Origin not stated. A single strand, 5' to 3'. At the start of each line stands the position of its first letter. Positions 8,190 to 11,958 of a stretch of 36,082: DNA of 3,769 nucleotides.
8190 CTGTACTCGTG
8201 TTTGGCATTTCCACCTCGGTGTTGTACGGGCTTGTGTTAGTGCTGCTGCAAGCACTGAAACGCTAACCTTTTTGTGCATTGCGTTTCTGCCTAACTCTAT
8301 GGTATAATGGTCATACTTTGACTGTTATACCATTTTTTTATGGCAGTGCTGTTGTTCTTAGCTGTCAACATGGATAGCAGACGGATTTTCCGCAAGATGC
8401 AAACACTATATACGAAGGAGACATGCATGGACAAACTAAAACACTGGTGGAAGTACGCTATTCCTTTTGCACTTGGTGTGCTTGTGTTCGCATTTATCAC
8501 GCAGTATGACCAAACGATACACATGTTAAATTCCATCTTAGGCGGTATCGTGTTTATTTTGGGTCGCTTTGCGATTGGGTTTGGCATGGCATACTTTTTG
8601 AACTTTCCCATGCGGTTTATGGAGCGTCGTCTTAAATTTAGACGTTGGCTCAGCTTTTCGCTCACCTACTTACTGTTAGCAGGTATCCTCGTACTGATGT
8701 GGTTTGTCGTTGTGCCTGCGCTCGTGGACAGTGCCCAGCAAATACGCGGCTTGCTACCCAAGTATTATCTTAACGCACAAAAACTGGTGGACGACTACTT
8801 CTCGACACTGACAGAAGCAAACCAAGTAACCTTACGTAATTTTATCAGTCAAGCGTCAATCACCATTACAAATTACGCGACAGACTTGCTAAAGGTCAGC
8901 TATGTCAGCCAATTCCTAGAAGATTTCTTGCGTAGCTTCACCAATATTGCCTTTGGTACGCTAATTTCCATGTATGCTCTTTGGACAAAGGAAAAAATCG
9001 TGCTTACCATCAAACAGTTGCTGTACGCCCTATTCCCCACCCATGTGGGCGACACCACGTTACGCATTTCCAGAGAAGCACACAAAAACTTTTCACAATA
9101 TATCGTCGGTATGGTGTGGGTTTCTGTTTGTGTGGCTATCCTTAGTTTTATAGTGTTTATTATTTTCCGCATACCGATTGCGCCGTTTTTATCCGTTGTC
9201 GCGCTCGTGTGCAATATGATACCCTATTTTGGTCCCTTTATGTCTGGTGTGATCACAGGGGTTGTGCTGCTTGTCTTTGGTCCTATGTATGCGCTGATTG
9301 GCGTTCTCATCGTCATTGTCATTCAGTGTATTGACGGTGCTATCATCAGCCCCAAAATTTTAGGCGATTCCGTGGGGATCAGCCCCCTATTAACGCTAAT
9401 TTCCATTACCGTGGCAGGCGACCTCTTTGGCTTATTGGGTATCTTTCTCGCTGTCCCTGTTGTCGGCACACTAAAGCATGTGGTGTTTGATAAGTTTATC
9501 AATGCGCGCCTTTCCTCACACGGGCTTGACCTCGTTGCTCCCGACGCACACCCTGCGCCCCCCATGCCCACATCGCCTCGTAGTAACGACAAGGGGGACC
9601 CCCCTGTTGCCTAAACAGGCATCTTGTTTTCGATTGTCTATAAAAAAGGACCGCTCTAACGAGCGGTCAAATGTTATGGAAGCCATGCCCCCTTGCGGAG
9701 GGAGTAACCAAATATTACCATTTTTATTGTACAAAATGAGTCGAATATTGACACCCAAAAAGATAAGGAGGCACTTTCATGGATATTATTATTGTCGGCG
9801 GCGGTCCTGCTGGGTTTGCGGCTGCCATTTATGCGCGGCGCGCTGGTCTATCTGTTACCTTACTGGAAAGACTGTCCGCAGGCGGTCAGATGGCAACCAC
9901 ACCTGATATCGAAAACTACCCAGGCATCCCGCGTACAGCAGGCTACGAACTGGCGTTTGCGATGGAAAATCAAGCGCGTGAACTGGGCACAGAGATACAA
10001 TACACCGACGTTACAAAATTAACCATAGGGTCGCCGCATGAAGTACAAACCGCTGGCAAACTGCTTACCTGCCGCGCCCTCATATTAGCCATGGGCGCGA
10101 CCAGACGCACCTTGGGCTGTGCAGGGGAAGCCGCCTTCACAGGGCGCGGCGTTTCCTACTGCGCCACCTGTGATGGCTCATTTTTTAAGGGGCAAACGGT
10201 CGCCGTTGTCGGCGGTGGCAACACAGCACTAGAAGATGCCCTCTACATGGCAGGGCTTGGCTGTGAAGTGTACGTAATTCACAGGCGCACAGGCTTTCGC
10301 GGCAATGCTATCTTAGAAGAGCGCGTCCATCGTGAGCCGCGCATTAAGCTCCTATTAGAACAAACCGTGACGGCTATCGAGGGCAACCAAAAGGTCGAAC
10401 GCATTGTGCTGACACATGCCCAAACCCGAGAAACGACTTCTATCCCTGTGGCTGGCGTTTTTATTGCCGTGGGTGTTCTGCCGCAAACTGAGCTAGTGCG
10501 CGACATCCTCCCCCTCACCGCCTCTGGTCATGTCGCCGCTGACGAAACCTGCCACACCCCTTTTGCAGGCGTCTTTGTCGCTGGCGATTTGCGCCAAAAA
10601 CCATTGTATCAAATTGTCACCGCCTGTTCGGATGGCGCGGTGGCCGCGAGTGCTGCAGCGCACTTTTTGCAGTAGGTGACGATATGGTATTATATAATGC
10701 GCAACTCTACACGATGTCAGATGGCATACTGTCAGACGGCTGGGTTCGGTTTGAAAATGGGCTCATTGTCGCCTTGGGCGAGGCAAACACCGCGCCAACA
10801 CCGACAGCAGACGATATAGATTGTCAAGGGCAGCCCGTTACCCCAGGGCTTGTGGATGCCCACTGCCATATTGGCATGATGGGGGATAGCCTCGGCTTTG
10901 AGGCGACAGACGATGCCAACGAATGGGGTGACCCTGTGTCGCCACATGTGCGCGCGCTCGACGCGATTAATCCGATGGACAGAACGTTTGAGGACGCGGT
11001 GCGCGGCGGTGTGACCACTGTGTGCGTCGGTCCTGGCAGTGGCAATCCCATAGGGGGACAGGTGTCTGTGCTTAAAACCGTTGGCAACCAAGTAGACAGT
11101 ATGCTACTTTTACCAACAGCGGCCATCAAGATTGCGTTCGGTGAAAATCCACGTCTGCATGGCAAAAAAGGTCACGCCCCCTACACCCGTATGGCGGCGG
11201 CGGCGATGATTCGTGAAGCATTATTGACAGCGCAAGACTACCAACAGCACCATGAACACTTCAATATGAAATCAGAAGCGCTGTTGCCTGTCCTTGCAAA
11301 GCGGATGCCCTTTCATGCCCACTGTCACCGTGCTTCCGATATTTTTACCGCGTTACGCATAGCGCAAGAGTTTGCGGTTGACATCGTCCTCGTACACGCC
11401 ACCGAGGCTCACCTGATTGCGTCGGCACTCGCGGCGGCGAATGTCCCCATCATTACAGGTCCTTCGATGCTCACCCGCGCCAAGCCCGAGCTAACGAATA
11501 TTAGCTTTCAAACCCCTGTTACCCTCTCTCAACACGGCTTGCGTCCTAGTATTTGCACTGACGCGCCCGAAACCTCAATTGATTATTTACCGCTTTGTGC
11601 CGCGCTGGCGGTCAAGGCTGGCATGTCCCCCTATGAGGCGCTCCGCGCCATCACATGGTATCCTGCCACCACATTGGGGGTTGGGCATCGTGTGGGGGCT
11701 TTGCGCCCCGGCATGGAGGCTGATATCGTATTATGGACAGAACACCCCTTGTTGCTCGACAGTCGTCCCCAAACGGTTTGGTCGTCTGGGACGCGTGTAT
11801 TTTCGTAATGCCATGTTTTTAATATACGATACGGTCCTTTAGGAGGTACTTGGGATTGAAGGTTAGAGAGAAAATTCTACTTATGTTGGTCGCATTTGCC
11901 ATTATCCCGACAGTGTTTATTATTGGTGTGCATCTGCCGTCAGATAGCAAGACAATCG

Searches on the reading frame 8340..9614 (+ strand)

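Call 75: search_protein_families(library=pfam, proteins=[window:8340-9614:+], max_evalue=0.00001)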
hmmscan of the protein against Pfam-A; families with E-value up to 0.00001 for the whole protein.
window:8340-9614:+ (424 aa): 1 family
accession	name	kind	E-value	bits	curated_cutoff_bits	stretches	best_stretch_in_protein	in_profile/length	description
PF01594.21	AI-2E_transport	-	1.8e-52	179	34.3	1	73-382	21-323/327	AI-2E family transporter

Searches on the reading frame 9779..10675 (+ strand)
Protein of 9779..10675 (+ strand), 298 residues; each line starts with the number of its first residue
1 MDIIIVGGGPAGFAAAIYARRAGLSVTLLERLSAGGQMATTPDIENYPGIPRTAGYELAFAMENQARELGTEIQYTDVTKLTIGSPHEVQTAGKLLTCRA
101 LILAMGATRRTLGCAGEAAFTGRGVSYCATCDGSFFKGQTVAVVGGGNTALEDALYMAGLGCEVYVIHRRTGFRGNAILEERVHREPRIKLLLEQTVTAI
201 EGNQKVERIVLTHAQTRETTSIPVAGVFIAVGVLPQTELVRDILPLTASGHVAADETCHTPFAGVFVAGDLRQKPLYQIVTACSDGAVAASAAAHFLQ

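Call 75: search_protein_families(library=pfam, proteins=[window:9779-10675:+], max_evalue=0.00001)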
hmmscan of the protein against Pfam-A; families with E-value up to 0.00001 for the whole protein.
window:9779-10675:+ (298 aa): 10 families
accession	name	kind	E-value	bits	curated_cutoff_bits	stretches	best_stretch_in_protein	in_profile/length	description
PF07992.20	Pyr_redox_2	-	5.9e-49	167.5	26.1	1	1-285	1-290/291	Pyridine nucleotide-disulphide oxidoreductase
PF13738.12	Pyr_redox_3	-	2.7e-21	76.6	30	1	84-269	111-305/305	Pyridine nucleotide-disulphide oxidoreductase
PF00070.33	Pyr_redox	-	6.3e-19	68.7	22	1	141-212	2-80/82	Pyridine nucleotide-disulphide oxidoreductase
PF12831.13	FAD_oxidored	-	3.7e-10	40.1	27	1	2-47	1-50/416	FAD dependent oxidoreductase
PF13450.12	NAD_binding_8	-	4.3e-09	37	21.9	1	5-48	1-41/68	NAD(P)-binding Rossmann-like domain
PF01266.30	DAO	-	1.1e-07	32.2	27.9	1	2-35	1-35/353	FAD dependent oxidoreductase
PF01946.23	Thi4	-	4.7e-07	29.7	26.2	0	1-38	18-57/235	Thi4 family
PF03486.20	HI0933_like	-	6.9e-07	29.4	50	0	2-34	2-34/244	HI0933-like protein Rossmann domain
PF01134.28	GIDA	-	2.1e-06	27.5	22.1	1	2-44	1-44/391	Glucose inhibited division protein A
PF00890.30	FAD_binding_2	-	3.6e-06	26.9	20.4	1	2-37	1-37/414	FAD binding domain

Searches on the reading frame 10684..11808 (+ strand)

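Call 75: search_protein_families(library=pfam, proteins=[window:10684-11808:+], max_evalue=0.00001)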
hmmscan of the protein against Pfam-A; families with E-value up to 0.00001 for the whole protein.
window:10684-11808:+ (374 aa): 2 families
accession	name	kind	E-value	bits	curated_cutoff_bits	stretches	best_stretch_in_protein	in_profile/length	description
PF01979.26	Amidohydro_1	-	7.7e-20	71.8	25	1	52-369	2-342/345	Amidohydrolase family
PF07969.17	Amidohydro_3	-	1.7e-11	44.7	29.7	1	280-373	361-472/472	Amidohydrolase family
